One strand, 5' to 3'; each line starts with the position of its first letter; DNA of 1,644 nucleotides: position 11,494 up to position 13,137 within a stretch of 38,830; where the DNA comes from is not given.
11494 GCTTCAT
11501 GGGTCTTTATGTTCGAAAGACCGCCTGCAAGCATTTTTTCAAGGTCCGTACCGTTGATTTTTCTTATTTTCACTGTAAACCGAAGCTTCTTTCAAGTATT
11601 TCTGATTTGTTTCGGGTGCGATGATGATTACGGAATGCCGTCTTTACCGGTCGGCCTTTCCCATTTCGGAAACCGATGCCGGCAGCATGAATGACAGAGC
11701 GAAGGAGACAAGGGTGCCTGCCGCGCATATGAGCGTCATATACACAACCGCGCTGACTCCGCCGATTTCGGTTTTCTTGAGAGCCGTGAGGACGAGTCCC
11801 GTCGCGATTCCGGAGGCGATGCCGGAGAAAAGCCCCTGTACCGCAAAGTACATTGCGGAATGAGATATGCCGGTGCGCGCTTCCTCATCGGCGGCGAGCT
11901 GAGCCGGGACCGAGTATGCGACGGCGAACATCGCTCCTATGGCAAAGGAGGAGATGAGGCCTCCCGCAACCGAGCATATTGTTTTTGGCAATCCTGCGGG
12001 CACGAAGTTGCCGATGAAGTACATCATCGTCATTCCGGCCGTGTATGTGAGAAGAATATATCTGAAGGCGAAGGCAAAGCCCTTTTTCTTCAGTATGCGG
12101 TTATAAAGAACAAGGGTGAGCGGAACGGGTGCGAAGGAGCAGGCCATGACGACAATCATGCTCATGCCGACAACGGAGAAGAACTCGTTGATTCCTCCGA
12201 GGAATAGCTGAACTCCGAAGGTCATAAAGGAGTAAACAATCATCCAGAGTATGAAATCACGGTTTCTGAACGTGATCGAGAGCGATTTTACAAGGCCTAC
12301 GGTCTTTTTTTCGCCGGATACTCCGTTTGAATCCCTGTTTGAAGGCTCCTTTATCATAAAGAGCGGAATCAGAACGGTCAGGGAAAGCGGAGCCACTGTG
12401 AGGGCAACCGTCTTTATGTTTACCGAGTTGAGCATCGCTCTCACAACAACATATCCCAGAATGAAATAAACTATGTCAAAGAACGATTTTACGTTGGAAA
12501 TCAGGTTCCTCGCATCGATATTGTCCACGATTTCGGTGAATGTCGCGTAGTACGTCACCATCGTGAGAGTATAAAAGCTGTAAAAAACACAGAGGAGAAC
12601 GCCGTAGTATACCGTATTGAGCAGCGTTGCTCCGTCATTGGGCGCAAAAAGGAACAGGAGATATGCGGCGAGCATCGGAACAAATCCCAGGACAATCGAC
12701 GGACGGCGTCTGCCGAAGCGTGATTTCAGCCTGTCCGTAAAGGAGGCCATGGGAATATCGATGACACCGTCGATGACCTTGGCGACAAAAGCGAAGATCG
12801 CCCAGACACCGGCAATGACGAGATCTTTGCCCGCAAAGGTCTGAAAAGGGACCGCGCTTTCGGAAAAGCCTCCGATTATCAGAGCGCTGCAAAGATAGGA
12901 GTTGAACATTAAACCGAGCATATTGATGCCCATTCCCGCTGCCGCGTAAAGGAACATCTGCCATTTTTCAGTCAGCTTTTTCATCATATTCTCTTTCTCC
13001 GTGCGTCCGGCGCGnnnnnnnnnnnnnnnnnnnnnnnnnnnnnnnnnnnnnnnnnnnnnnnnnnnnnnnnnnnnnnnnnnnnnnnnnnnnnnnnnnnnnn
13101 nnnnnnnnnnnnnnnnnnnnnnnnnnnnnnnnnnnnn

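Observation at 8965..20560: Eleven-gene lipid acylation and scavenging cluster resembling a split, duplicated Aas/LplT system joined to FakA/FakB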

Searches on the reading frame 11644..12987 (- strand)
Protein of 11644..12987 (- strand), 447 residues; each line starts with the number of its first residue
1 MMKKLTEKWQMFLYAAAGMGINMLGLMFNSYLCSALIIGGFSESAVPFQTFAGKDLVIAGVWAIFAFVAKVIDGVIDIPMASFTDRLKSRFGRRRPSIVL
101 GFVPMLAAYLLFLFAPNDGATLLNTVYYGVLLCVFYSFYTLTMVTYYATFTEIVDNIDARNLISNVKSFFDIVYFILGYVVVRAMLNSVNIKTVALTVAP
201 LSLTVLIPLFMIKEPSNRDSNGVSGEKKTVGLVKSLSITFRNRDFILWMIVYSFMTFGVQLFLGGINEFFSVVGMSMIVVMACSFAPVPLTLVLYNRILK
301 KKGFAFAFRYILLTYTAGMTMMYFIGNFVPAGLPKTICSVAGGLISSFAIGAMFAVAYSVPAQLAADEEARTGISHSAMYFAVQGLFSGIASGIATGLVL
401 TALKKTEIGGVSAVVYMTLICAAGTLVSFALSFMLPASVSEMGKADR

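Call 3: search_protein_families(library=pfam, proteins=[window:11644-12987:-], max_evalue=0.01)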
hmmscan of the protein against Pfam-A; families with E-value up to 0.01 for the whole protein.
window:11644-12987:- (447 aa): 2 families
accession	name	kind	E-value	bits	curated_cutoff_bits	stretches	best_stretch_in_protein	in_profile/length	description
PF13347.12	MFS_2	-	7.7e-28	97.6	27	1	57-408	30-386/427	MFS/sugar transport protein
PF07690.21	MFS_1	-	8.2e-07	28.7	33.4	1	64-391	40-342/347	Major Facilitator Superfamily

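Call 4: search_protein_families(library=ncbifam, proteins=[window:11644-12987:-], max_evalue=0.01)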
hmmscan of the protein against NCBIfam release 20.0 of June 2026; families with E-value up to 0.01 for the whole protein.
window:11644-12987:- (447 aa): 2 families
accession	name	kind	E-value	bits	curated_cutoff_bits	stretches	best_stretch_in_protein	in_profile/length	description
NF007237.0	PRK09669.1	subfamily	0.0003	19.6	610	1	65-397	50-378/461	putative symporter YagG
NF007353.0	PRK09848.1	equivalog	0.0041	15.9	528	1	67-383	51-366/457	glucuronide transporter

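Call 30: search_solved_structures(query=window:11644-12984:-, max_evalue=1)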
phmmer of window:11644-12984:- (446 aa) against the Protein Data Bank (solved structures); distinct sequences matched with E-value up to 1: 1.
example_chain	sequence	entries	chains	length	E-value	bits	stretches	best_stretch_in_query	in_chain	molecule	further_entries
8bb6_A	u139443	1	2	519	0.028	17.1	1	57-116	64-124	Sucrose transport protein SUC1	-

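Call 75: find_homologous_proteins(query=window:11644-12987:-, max_evalue=1e-10)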
Query window:11644-12987:- (447 aa): 1579 proteins with E <= 1e-10 among 8000 candidates; the best 120 are listed.
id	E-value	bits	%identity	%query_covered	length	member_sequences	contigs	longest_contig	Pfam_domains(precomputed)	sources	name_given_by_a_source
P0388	1.5e-240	817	84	100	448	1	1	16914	PF13347.13,PF07690.22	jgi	-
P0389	1.4e-207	708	74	99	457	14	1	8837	PF13347.13,PF07690.22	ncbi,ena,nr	ncbi:MAG: MFS transporter [Clostridia bacterium]|nr:MFS transporter [Clostridia bacterium]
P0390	7.2e-202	689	72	100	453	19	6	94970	PF13347.13,PF07690.22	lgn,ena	-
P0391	1.7e-190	652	68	100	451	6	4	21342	PF13347.13,PF07690.22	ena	-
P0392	2.7e-190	651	67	100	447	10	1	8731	PF13347.13,PF07690.22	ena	-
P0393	1.0e-189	649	68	100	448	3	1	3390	PF13347.13,PF07690.22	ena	-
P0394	1.3e-189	649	68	100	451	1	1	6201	PF13347.13,PF07690.22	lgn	-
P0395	8.4e-188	643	67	100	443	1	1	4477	PF13347.13,PF07690.22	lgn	-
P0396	4.4e-187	641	67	100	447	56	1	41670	PF13347.13,PF07690.22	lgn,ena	-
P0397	5.7e-187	640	68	100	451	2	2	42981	PF13347.13,PF07690.22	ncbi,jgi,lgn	-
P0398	5.6e-186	637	67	100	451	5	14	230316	PF13347.13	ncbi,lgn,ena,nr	ncbi:MAG: MFS transporter [Clostridia bacterium]|nr:MFS transporter [Clostridia bacterium] MBQ393789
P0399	1.2e-185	636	66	100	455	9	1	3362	PF13347.13,PF07690.22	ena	-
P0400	2.7e-185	635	66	100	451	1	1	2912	PF13347.13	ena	-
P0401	3.0e-185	635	65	100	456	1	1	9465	PF13347.13,PF07690.22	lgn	-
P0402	4.2e-185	634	65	100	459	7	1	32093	PF13347.13,PF07690.22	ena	-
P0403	8.1e-185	633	66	100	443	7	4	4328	PF13347.13,PF07690.22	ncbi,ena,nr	ncbi:MAG: MFS transporter [Oscillospiraceae bacterium]|nr:MFS transporter [Oscillospiraceae bacteriu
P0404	1.0e-184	633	66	100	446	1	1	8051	PF13347.13,PF07690.22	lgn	-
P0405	1.3e-184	633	65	100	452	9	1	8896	PF13347.13,PF07690.22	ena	-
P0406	1.4e-184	633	66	100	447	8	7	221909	PF13347.13,PF07690.22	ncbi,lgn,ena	-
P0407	2.0e-184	632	66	100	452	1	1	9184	PF13347.13,PF07690.22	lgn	-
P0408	2.2e-184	632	65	100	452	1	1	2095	PF13347.13,PF07690.22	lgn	-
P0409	2.8e-184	632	65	100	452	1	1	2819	PF13347.13,PF07690.22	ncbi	-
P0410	3.0e-184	631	65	100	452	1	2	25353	PF13347.13,PF07690.22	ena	-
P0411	3.9e-184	631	65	100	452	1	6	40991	PF13347.13,PF07690.22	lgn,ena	-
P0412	5.3e-184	631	67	100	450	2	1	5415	PF13347.13,PF07690.22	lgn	-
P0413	6.4e-184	630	67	100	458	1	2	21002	PF13347.13,PF07690.22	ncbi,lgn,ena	-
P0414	6.9e-184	630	65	100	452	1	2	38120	PF13347.13,PF07690.22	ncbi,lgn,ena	-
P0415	8.7e-184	630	66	99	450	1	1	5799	PF13347.13,PF07690.22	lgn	-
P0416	1.0e-183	630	65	100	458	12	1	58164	PF13347.13,PF07690.22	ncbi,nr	ncbi:MAG: MFS transporter [Lachnospiraceae bacterium]|nr:MFS transporter [Lachnospiraceae bacterium]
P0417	1.2e-183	629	65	100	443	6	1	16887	PF13347.13,PF07690.22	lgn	-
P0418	1.9e-183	629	66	100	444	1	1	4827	PF13347.13,PF07690.22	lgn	-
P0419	3.9e-183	628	67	100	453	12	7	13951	PF13347.13,PF07690.22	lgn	-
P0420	4.2e-183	628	66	100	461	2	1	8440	PF13347.13,PF07690.22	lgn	-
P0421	6.4e-183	627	66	100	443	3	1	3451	PF13347.13,PF07690.22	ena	-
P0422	1.0e-182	626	65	100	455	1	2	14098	PF13347.13,PF07690.22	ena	-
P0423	1.4e-182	626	65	100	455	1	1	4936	PF13347.13,PF07690.22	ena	-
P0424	1.5e-182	626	67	99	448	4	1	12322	PF13347.13,PF07690.22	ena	-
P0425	1.5e-182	626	64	100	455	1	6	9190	PF13347.13,PF07690.22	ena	-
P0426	1.8e-182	626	65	100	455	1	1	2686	PF13347.13,PF07690.22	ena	-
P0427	1.8e-182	626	65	100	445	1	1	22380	PF13347.13,PF07690.22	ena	-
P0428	1.9e-182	625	65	99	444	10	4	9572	PF13347.13,PF07690.22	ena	-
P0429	2.0e-182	625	65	100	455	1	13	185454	PF13347.13,PF07690.22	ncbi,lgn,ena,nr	ncbi:MAG: MFS transporter [Clostridia bacterium]|nr:MFS transporter [Clostridia bacterium]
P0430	2.2e-182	625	66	99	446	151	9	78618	PF13347.13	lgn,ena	-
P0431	2.5e-182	625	65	99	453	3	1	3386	PF13347.13,PF07690.22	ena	-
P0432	2.7e-182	625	64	100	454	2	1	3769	PF13347.13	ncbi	-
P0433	2.9e-182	625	65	100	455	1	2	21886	PF13347.13,PF07690.22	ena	-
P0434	3.0e-182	625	64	100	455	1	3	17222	PF13347.13,PF07690.22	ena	-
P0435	3.1e-182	625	66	100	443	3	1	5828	PF13347.13,PF07690.22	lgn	-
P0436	3.5e-182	625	64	100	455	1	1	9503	PF13347.13,PF07690.22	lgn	-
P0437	3.5e-182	625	64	100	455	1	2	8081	PF13347.13,PF07690.22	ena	-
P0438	3.6e-182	625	64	100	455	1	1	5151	PF13347.13,PF07690.22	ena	-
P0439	3.9e-182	624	64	100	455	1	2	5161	PF13347.13,PF07690.22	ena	-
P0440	4.1e-182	624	64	100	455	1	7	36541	PF13347.13,PF07690.22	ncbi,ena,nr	ncbi:MAG: MFS transporter [Clostridia bacterium]|nr:MFS transporter [Clostridia bacterium]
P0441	4.1e-182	624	64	100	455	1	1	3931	PF13347.13,PF07690.22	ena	-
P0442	4.1e-182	624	64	100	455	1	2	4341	PF13347.13,PF07690.22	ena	-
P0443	4.5e-182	624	65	100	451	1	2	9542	PF13347.13,PF07690.22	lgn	-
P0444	5.0e-182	624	64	100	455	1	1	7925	PF13347.13,PF07690.22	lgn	-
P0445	5.1e-182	624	65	100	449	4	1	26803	PF13347.13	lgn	-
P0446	5.3e-182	624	66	100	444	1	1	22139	PF13347.13,PF07690.22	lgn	-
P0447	5.3e-182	624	64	100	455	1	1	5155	PF13347.13,PF07690.22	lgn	-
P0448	5.4e-182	624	64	100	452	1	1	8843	PF13347.13,PF07690.22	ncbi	-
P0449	6.5e-182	624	64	100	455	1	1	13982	PF13347.13,PF07690.22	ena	-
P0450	7.6e-182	623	65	100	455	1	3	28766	PF13347.13,PF07690.22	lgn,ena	-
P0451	7.6e-182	623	65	100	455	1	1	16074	PF13347.13,PF07690.22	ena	-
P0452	8.2e-182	623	66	100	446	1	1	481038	PF13347.13,PF07690.22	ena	-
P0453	9.7e-182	623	65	100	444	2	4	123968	PF13347.13,PF07690.22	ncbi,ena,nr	ncbi:MAG: MFS transporter [Clostridia bacterium]|nr:MFS transporter [Clostridia bacterium]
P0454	1.0e-181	623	65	100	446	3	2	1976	PF13347.13,PF07690.22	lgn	-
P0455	1.2e-181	623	64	100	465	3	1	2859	PF13347.13,PF07690.22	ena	-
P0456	1.2e-181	623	65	100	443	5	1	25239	PF13347.13,PF07690.22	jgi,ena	-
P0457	1.3e-181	623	65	100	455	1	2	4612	PF13347.13,PF07690.22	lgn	-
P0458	1.3e-181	623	64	100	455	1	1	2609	PF13347.13,PF07690.22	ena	-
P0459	1.5e-181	623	64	100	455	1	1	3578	PF13347.13,PF07690.22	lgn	-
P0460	1.7e-181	622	64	100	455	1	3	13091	PF13347.13,PF07690.22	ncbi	-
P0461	2.1e-181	622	66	100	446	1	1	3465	PF13347.13,PF07690.22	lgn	-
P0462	2.2e-181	622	65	100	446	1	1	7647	PF13347.13,PF07690.22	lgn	-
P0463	2.2e-181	622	64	100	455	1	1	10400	PF13347.13,PF07690.22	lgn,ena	-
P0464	2.2e-181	622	64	100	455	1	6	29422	PF13347.13,PF07690.22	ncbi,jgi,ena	jgi:GPH family glycoside/pentoside/hexuronide:cation symporter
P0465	2.3e-181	622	64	100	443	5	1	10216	PF13347.13,PF07690.22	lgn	-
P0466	2.5e-181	622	64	100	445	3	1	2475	PF13347.13,PF07690.22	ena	-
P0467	2.8e-181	622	64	100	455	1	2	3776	PF13347.13,PF07690.22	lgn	-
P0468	2.9e-181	622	65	100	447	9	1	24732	PF13347.13,PF07690.22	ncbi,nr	ncbi:MAG: MFS transporter [Lachnospiraceae bacterium]|nr:MFS transporter [Lachnospiraceae bacterium]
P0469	3.0e-181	622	65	100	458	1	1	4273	PF13347.13,PF07690.22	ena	-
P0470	3.2e-181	621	65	100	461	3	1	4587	PF13347.13,PF07690.22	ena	-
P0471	3.4e-181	621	64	100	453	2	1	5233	PF13347.13,PF07690.22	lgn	-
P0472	3.5e-181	621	64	100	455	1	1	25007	PF13347.13,PF07690.22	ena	-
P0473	4.6e-181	621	66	100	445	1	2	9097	PF13347.13,PF07690.22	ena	-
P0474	6.0e-181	621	63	100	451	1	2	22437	PF13347.13,PF07690.22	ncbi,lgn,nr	ncbi:MAG: MFS transporter [Lachnospiraceae bacterium]|nr:MFS transporter [Candidatus Merdinaster equ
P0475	8.6e-181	620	64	100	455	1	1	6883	PF13347.13,PF07690.22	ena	-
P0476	9.0e-181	620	64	100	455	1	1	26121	PF13347.13,PF07690.22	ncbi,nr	ncbi:MAG: MFS transporter [Clostridia bacterium]|nr:MFS transporter [Clostridia bacterium]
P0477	1.0e-180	620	66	100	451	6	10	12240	PF13347.13,PF07690.22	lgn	-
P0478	1.2e-180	620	65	100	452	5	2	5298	PF13347.13,PF07690.22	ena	-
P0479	1.4e-180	619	64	100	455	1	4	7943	PF13347.13,PF07690.22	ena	-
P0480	1.5e-180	619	64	100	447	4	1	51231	PF13347.13,PF07690.22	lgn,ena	-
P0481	2.3e-180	619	63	100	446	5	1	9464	PF13347.13,PF07690.22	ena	-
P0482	3.7e-180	618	65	99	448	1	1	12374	PF13347.13,PF07690.22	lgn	-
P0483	3.9e-180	618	65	100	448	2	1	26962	PF13347.13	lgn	-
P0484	4.1e-180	618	63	100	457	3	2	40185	PF13347.13,PF07690.22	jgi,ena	-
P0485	5.3e-180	617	64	100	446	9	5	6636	PF13347.13,PF07690.22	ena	-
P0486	7.0e-180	617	67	97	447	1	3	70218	PF13347.13,PF07690.22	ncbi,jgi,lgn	jgi:hypothetical protein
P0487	9.9e-180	617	65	100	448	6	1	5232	PF13347.13,PF07690.22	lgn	-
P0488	1.1e-179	616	65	100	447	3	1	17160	PF13347.13,PF07690.22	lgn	-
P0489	1.3e-179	616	64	100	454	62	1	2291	PF13347.13,PF07690.22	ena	-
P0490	2.1e-179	615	64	100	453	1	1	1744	PF13347.13,PF07690.22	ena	-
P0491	2.5e-179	615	65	99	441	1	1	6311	PF13347.13,PF07690.22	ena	-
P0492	2.6e-179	615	65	99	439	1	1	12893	PF13347.13,PF07690.22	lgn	-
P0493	2.7e-179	615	66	99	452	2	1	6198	PF13347.13,PF07690.22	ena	-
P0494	3.7e-179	615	64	100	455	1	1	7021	PF13347.13,PF07690.22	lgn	-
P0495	4.3e-179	614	65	100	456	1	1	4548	PF13347.13,PF07690.22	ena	-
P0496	4.5e-179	614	65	99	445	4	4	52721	PF13347.13,PF07690.22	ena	-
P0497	4.7e-179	614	64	100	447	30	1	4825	PF13347.13,PF07690.22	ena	-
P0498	6.7e-179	614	65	100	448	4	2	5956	PF13347.13,PF07690.22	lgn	-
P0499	7.1e-179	614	65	100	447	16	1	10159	PF13347.13,PF07690.22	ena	-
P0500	1.3e-178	613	64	100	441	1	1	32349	PF13347.13,PF07690.22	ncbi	-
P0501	2.2e-178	612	65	98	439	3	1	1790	PF13347.13,PF07690.22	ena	-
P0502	2.5e-178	612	65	100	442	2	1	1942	PF13347.13,PF07690.22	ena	-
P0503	2.6e-178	612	64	100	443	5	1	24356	PF13347.13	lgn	-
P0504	2.7e-178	612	65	100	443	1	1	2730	PF13347.13,PF07690.22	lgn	-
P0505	3.6e-178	611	64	100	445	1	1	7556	PF13347.13,PF07690.22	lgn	-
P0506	3.6e-178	611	64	100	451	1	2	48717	PF13347.13,PF07690.22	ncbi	-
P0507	3.7e-178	611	64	100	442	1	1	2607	PF13347.13,PF07690.22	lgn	-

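Call 82: find_encoding_contigs(protein=P0452, flank=10000, max_places=1)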
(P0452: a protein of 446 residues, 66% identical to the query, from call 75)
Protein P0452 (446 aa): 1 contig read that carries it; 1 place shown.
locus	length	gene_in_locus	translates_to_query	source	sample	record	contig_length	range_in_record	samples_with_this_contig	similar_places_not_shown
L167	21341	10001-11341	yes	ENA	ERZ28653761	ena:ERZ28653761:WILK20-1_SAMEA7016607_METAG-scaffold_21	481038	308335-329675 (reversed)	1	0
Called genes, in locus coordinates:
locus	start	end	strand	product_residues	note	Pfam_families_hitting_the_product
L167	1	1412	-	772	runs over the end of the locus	PF01315:Ald_Xan_dh_C, PF02738:MoCoBD_1, PF20256:MoCoBD_2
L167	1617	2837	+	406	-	PF07670:Gate (weak)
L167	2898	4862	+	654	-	PF00501:AMP-binding, PF00550:PP-binding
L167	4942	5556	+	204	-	PF01553:Acyltransferase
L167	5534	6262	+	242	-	PF01553:Acyltransferase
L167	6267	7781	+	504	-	PF00501:AMP-binding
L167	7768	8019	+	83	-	PF00550:PP-binding (weak)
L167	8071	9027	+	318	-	PF02129:Peptidase_S15, PF12146:Hydrolase_4, PF00561:Abhydrolase_1, PF12697:Abhydrolase_6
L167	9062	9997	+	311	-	PF02645:DegV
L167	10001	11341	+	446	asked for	PF07690:MFS_1 (weak), PF13347:MFS_2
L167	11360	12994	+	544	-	PF02734:Dak2, PF21645:FakA-like_M, PF13684:FakA-like_C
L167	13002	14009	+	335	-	PF00561:Abhydrolase_1, PF12146:Hydrolase_4 (weak), PF12697:Abhydrolase_6 (weak)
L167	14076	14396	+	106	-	-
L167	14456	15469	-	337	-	PF12146:Hydrolase_4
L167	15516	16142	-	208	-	PF02525:Flavodoxin_2 (weak), PF03358:FMN_red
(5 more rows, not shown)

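Call 83: find_encoding_contigs(protein=P0486, flank=10000, max_places=1)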
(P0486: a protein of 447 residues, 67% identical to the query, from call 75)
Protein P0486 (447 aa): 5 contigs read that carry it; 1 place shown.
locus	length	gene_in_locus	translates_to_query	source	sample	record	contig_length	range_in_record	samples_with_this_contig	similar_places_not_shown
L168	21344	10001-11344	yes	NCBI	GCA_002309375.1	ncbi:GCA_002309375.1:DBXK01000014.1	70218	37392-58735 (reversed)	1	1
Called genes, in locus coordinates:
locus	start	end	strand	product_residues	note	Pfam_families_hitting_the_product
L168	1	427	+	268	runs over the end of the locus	PF00583:Acetyltransf_1 (weak), PF08922:DUF1905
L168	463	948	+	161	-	PF13302:Acetyltransf_3, PF00583:Acetyltransf_1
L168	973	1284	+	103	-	-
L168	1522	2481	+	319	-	PF02129:Peptidase_S15 (faint), PF12146:Hydrolase_4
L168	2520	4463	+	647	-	PF00501:AMP-binding, PF00550:PP-binding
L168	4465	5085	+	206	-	PF01553:Acyltransferase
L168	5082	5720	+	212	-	PF01553:Acyltransferase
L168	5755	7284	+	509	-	PF00501:AMP-binding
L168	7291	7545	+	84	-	PF00550:PP-binding (weak)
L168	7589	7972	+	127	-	PF04970:LRAT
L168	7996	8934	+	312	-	PF12146:Hydrolase_4 (weak), PF00561:Abhydrolase_1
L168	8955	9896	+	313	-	PF02645:DegV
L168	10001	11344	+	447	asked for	PF07690:MFS_1, PF13347:MFS_2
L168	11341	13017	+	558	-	PF02734:Dak2, PF21645:FakA-like_M, PF13684:FakA-like_C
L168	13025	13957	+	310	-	PF00561:Abhydrolase_1, PF12146:Hydrolase_4, PF12697:Abhydrolase_6 (faint)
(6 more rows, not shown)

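Call 84: predict_structure(alignment_id=A4)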
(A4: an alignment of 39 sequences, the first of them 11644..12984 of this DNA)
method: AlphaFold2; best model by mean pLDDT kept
length: 446 residues; sequences in the alignment: 39
mean_pLDDT: 78.8   pTM: 0.78
mean pLDDT of the five models: 78.8, 78.1, 77.1, 75.8, 74.9
residues with pLDDT >= 90: 51; 70-90: 328; 50-70: 53; < 50: 14
segments of 3 or more residues with pLDDT < 50: 34-38, 220-227
pLDDT, mean of each block of 10 residues (from residue 1): 78 85 79 53 56 68 84 75 73 84 90 67 82 87 79 73 79 79 77 86 86 69 47 71 87 91 80 79 79 84 89 92 88 87 81 75 75 68 85 86 76 89 94 84 66
secondary structure, 60 per line:
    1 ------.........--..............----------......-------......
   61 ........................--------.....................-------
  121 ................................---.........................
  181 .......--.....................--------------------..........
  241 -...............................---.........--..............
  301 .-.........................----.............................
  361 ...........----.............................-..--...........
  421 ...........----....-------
elements in order: H7-15 H18-31 H42-47 H55-84 H93-113 H121-152 H156-187 H190-210 H231-240 H242-272 H276-284 H287-301 H303-327 H332-371 H376-404 H412-431 H436-439

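Call 86: fold_search(model_id=the predicted structure, library=pdb)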
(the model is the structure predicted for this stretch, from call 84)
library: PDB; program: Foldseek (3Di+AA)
matches with E <= 10: 775; with E <= 0.001: 380
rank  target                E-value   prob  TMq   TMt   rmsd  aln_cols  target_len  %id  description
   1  8d2t_A                2.0e-09  1.00  0.75  0.73   4.8       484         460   16  Zebrafish MFSD2A isoform B in inward open ligand-free conformation (released 2023-05-10)
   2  7oix_B                2.4e-09  1.00  0.68  0.67   5.6       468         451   15  Structure of thermostable human MFSD2A in complex with thermostable human Sync2 (released 2022-06-01)
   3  7mjs_X                5.2e-09  1.00  0.71  0.69   6.5       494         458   14  Single-Particle Cryo-EM Structure of Major Facilitator Superfamily Domain containing 2A in complex with LPC-18:3 (released 2021-06-16)
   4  8d2s_A                1.1e-08  1.00  0.69  0.66   4.9       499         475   16  Zebrafish MFSD2A isoform B in inward open ligand bound conformation (released 2023-05-10)
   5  7l16                  2.3e-08  1.00  0.69  0.68   5.6       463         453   14  Crystal structure of sugar-bound melibiose permease MelB (released 2021-08-04)
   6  7n98                  2.6e-08  1.00  0.69  0.66   6.1       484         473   14  Cryo-EM structure of MFSD2A (released 2021-08-04)
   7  9old                  3.4e-08  1.00  0.75  0.74   4.9       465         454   14  Crystal structure of alpha-NPG-bound D59C MelBSt (released 2026-02-04)
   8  8fq9                  4.1e-08  1.00  0.71  0.70   5.5       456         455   14  Crystal structure of a ligand-bound cation-site mutant D55C of a melibiose transporter (released 2024-06-05)
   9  9oli_A                4.3e-08  1.00  0.69  0.68   5.3       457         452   15  Crystal structure of the melibiose-bound melibiose transporter (released 2026-02-04)
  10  9giu                  2.9e-07  1.00  0.66  0.61   6.4       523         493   12  Cryo-EM structure of human SLC45A4 in detergent (released 2025-07-30)
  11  8bb6_A                3.3e-07  1.00  0.66  0.62   6.5       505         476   14  Crystal structure of Arabidopsis thaliana sucrose transporter SUC1 (released 2023-05-31)
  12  8t60_A                4.2e-07  1.00  0.75  0.79   4.7       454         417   13  CryoEM structure of an inward-facing MelBSt at a Na(+)-bound and sugar low-affinity conformation (released 2024-02-28)
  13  6euq                  4.6e-07  1.00  0.63  0.71   5.7       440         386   14  MdfA(Q131R/L339E) (released 2018-08-08)
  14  8ubz                  6.1e-07  1.00  0.69  0.73   5.7       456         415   12  Choline-bound FLVCR1 (released 2024-03-27)
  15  4zp0                  6.8e-07  1.00  0.66  0.74   5.1       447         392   13  Crystal structure of E. coli multidrug transporter MdfA in complex with deoxycholate (released 2015-08-19)
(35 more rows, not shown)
